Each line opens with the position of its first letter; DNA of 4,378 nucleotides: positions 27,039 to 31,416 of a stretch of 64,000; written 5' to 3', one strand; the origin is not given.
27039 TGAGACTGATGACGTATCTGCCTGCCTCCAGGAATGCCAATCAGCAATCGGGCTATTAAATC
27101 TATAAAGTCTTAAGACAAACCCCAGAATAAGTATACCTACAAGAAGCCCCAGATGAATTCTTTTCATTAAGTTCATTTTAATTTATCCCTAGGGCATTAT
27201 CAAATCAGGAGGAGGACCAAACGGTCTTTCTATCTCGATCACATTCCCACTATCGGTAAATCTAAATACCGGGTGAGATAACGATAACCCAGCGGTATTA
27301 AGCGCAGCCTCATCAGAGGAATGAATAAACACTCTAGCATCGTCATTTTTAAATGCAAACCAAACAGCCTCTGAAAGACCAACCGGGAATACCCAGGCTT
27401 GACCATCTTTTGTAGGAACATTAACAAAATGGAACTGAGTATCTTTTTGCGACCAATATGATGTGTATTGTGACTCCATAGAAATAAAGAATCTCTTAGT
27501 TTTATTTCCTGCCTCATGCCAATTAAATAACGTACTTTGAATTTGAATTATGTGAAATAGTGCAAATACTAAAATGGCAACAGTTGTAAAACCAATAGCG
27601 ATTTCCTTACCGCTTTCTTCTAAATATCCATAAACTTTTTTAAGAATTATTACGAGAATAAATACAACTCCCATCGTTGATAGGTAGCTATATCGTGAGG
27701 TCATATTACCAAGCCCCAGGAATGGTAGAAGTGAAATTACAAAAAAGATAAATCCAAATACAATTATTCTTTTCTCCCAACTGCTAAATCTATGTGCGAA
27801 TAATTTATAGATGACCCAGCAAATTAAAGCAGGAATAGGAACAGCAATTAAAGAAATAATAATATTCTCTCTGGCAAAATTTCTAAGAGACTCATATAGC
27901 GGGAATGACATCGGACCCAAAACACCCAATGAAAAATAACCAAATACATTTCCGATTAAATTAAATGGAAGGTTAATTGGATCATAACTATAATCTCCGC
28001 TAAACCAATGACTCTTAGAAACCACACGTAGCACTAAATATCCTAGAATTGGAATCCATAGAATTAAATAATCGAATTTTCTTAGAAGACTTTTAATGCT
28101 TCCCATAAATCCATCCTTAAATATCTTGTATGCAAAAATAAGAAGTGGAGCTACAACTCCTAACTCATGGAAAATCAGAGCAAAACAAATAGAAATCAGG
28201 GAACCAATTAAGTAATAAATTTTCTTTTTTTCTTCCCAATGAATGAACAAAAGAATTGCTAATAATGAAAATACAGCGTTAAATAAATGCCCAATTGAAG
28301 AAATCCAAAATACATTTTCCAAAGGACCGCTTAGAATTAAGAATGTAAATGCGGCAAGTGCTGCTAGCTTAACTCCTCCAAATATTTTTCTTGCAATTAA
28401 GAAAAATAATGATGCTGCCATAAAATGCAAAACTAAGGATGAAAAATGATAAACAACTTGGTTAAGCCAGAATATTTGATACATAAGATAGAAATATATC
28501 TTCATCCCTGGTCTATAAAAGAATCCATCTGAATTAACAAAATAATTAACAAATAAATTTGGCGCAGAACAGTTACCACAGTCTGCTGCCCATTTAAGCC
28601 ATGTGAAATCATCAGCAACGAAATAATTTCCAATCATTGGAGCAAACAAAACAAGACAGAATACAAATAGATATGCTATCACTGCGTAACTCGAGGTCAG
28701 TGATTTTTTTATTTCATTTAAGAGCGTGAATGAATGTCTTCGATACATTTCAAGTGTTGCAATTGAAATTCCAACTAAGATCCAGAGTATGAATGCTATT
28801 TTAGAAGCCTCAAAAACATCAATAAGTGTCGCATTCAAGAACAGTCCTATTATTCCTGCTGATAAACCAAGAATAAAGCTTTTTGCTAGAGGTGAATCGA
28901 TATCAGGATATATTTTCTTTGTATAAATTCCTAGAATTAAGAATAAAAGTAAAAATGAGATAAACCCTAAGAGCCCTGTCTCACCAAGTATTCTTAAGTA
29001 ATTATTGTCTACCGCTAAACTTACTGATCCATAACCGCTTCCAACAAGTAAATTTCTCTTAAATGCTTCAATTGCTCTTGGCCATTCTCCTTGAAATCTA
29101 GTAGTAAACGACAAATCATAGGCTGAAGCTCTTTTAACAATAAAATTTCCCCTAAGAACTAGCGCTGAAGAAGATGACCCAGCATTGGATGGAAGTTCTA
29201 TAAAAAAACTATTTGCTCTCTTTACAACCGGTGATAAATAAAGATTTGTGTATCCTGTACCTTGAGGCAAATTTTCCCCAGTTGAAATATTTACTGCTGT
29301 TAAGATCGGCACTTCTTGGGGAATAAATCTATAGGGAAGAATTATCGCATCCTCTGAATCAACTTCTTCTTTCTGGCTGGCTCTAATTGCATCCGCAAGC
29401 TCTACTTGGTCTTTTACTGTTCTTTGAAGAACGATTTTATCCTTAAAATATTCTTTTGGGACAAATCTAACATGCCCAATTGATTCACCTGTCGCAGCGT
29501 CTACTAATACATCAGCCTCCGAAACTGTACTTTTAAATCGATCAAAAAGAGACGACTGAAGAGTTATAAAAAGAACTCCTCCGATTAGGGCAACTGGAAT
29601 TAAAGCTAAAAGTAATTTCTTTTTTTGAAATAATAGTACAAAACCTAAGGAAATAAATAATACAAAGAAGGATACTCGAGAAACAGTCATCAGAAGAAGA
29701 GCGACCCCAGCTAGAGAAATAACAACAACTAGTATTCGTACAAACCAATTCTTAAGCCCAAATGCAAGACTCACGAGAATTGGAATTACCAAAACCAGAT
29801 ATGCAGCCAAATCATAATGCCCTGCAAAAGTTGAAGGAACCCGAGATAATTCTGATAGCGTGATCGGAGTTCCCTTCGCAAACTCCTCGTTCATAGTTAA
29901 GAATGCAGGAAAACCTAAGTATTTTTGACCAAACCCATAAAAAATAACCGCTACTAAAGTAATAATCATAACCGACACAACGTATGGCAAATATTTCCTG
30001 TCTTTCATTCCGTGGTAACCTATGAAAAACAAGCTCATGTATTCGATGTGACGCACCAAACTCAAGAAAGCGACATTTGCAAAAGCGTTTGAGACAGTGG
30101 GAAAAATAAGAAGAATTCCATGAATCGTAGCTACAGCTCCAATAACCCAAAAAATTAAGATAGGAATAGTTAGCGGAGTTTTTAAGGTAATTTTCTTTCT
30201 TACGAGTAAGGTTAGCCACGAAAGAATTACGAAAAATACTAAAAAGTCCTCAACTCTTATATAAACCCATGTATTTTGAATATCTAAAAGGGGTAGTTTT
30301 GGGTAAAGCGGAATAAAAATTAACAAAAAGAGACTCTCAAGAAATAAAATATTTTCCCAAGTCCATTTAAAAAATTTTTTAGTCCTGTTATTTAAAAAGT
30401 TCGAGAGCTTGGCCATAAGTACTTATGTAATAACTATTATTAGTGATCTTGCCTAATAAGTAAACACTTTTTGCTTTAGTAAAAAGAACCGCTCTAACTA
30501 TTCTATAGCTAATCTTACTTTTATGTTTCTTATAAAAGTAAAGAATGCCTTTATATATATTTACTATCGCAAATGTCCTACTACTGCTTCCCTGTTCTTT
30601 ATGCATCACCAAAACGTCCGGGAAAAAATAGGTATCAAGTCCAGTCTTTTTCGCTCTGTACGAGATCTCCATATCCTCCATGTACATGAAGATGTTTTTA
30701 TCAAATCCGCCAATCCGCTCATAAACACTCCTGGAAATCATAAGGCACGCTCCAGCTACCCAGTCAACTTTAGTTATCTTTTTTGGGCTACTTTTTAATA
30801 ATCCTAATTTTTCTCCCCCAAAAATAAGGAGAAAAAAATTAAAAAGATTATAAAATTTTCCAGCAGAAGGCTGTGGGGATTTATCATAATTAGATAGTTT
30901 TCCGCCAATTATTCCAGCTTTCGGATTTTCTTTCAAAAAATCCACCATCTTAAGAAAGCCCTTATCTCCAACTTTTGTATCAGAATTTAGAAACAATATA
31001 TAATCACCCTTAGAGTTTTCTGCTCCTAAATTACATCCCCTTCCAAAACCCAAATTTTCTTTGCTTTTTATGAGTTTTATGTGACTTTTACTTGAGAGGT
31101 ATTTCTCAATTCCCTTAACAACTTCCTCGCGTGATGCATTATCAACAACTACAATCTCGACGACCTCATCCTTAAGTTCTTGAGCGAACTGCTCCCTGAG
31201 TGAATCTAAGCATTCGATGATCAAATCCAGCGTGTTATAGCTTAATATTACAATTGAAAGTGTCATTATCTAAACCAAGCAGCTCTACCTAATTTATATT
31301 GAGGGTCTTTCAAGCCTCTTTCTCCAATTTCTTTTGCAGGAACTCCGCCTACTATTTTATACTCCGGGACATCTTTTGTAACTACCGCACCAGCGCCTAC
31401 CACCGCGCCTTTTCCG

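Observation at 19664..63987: Co-directional glycan assembly supercluster of about 44 kb and 40 genes that combines Wzx/Wzy-type and polyprenyl-P-sugar/GT-C machinery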

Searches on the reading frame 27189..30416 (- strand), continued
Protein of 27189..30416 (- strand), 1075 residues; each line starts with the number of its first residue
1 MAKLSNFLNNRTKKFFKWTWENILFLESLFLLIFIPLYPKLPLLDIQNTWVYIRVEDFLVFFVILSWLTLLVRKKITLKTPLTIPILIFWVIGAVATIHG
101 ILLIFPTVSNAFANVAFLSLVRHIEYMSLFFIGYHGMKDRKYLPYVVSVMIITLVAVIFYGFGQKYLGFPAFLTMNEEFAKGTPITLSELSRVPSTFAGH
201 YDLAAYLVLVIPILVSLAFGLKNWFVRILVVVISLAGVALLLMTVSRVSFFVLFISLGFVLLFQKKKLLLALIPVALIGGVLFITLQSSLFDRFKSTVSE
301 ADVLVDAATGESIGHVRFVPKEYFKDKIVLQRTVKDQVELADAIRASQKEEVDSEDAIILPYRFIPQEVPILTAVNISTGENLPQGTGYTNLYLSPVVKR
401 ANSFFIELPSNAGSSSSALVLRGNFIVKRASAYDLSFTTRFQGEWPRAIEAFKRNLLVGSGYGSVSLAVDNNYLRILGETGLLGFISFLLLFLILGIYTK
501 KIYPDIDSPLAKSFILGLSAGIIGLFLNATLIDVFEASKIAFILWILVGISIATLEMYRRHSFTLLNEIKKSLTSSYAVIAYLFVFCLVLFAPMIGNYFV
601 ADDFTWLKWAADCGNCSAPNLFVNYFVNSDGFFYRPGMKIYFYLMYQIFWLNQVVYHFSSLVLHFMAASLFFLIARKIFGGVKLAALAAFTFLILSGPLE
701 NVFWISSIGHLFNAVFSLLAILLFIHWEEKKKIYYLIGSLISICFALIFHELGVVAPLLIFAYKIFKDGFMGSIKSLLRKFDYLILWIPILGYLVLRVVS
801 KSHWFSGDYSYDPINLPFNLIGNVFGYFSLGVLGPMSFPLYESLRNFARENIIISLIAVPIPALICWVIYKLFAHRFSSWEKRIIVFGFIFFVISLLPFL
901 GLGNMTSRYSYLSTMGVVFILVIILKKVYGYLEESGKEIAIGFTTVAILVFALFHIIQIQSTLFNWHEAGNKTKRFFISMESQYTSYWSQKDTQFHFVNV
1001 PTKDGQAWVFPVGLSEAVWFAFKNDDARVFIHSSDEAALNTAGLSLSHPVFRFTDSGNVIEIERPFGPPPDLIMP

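Call 52: fold_search(model_id=the predicted structure, library=pdb)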
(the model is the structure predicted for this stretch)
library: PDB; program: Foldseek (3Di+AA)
matches with E <= 10: 67; with E <= 0.001: 0
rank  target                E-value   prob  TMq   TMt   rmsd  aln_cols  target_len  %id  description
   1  3rce_A                2.2e-02  1.00  0.22  0.31  11.2       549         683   12  Bacterial oligosaccharyltransferase PglB (released 2011-06-15)
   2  9n9j_I                3.3e-02  1.00  0.24  0.34  16.4       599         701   10  Structure of a GRP94 folding intermediate engaged with a CCDC134- and FKBP11-bound secretory translocon (released 2025-11-19)
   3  9i5k_A                4.5e-02  1.00  0.23  0.44   7.8       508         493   14  Structure of the Chaetomium thermophilum Pmt4 homodimer (C2 symmetry) (released 2025-12-24)
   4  8b6l_I                4.9e-02  1.00  0.23  0.33  16.6       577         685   10  Subtomogram average of the human Sec61-TRAP-OSTA-translocon (released 2022-12-07)
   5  6ftg_5                5.5e-02  1.00  0.25  0.38  15.9       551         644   12  Subtomogram average of OST-containing ribosome-translocon complexes from canine rough microsomal membranes (released 2018-03-21)
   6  7tpg_B                9.2e-02  1.00  0.26  0.60   9.3       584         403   12  Single-Particle Cryo-EM Structure of the WaaL O-antigen ligase in its ligand bound state (released 2022-04-06)
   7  5ogl_A                1.0e-01  0.98  0.22  0.31  16.7       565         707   14  Structure of bacterial oligosaccharyltransferase PglB in complex with an acceptor peptide and an lipid-linked oligosac (released 2017-10-25)
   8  6gxc_A                1.4e-01  0.97  0.22  0.32  16.6       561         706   14  Bacterial oligosaccharyltransferase PglB in complex with an inhibitory peptide and a reactive lipid-linked oligosaccha (released 2018-11-14)
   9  8age_A                1.7e-01  0.99  0.25  0.39  13.2       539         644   10  Structure of yeast oligosaccharylransferase complex with acceptor peptide bound (released 2022-12-07)
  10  6x0o                  4.9e-01  0.87  0.19  0.19  15.5       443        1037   13  Single-Particle Cryo-EM Structure of Arabinosyltransferase EmbB from Mycobacterium smegmatis (released 2020-06-10)
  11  6c26_A                5.4e-01  0.96  0.26  0.40  13.2       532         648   11  The Cryo-EM structure of a eukaryotic oligosaccharyl transferase complex (released 2018-01-31)
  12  8pn9_A                5.8e-01  0.90  0.25  0.37  13.7       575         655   12  Structure of human oligosaccharyltransferase OST-A complex bound to NGI-1 (released 2024-05-08)
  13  8agb_A                6.0e-01  0.84  0.23  0.35  12.3       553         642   11  Structure of yeast oligosaccharylransferase complex with lipid-linked oligosaccharide bound (released 2022-12-07)
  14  9e61_B                6.3e-01  0.95  0.15  0.21   6.7       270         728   12  Cryo-EM structure of Saccharomyces cerevisiae Pmt4 apo form (released 2025-10-15)
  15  9e6i_B                7.4e-01  0.94  0.15  0.22   6.6       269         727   12  Cryo-EM structure of Saccharomyces cerevisiae Pmt4-Ccw5 complex (released 2025-10-15)
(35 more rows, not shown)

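Call 53: search_protein_families(library=pfam, alignment_id=A1, max_evalue=0.05)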
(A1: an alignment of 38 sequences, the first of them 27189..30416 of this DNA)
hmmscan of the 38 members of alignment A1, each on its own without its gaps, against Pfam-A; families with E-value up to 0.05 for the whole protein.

A. member 1, window:27189-30416:- (1075 aa): 1 family
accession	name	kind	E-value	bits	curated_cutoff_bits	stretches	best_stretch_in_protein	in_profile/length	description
PF04932.20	Wzy_C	-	0.0065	16.7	31.7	1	431-489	75-149/149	O-Antigen ligase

B. families by the number of members that match (of 38 scanned): 5 families
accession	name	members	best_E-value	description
PF04932.20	Wzy_C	32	1.6e-06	O-Antigen ligase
PF13231.12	PMT_2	1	0.004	Dolichyl-phosphate-mannose-protein mannosyltransferase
PF20780.2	TssR_M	1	0.0072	TssR second domain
PF10306.14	FLILHELTA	1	0.026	Hypothetical protein FLILHELTA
PF17247.7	DUF5316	1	0.029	Family of unknown function (DUF5316)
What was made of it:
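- On O-antigen ligase / O-oligosaccharyltransferase family (Wzy_C, CAZy GT121): Wzy_C in 32 of 38 orthologues, best E 1.6e-6 (call 53).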

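Call 95: search_protein_representatives(protein=window:27189-30416:-)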
Query: 1075 residues. Proteins with E-value up to 0.001 (for the whole library): 5258; up to 1e-10: 793; up to 1e-30: 312. The best 150 are listed.
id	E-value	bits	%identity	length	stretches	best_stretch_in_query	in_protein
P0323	0.0e+00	1095.2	49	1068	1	14-1063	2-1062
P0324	6.1e-281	951.6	57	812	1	13-812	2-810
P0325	9.4e-260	881.5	45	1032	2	373-1067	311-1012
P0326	1.3e-254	864.4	45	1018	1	21-1072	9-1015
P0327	1.9e-241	820.9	42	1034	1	33-1059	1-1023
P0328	3.7e-232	790.1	55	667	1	13-692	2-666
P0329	5.9e-232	789.5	44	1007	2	366-1059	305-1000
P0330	6.6e-232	789.3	46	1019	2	418-1061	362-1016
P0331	1.2e-231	788.5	43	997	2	379-1060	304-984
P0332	1.0e-226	772.1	47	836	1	219-1069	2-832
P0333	5.7e-196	670.3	40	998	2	398-1053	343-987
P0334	9.2e-195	666.3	38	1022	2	350-1048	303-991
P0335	9.8e-188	643.1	39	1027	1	13-1043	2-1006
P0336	5.8e-182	623.9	41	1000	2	418-1043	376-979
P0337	1.3e-181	622.8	39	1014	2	379-1061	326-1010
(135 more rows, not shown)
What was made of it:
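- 27189..30416 (-): g26, 1075-aa bimodular enzyme. The N module (about 1-560) is a WaaL/Wzy_C-like lipid-PP-glycan ligase with a beta-rich outer domain (299-434). The C module (about 565-1075) is GT-C_A-like and has an invariant D602-D603 after its first TM. The modules also occur as separate proteins elsewhere (call 95).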

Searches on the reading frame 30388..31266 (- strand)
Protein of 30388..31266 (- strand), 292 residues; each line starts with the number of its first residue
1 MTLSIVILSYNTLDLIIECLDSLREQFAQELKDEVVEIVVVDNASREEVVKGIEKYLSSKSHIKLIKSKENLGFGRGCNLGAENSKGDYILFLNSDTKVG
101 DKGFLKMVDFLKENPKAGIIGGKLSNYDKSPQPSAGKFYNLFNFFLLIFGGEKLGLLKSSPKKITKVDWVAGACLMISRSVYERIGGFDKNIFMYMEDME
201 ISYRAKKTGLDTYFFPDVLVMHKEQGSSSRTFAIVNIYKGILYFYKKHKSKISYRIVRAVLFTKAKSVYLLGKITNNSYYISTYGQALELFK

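Call 5: search_protein_families(library=pfam, proteins=[window:30388-31266:-], max_evalue=0.01)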
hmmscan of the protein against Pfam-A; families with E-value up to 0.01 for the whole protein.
window:30388-31266:- (292 aa): 7 families
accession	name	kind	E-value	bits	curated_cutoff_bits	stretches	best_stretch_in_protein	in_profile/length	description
PF00535.33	Glycos_transf_2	-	9.7e-28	97.6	23.3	1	4-183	1-165/168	Glycosyl transferase family 2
PF13641.12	Glyco_tranf_2_3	-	2.1e-17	64.4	27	1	3-226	3-215/230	Glycosyltransferase like family 2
PF10111.15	Glyco_tranf_2_2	-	1.5e-10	41.5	27.3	1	16-207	15-201/276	Glycosyltransferase like family 2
PF13632.12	Glyco_trans_2_3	-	1.6e-10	41.6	27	1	89-228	1-127/198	Glycosyl transferase family group 2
PF13506.12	Glyco_transf_21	-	2.9e-05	24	21.7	1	81-225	25-157/174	Glycosyl transferase family 21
PF13712.12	Glyco_tranf_2_5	-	0.00045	20.4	27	1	61-209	28-174/210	Glycosyltransferase like family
PF02709.20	Glyco_transf_7C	-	0.0022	18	23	1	170-216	19-66/78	N-terminal domain of galactosyltransferase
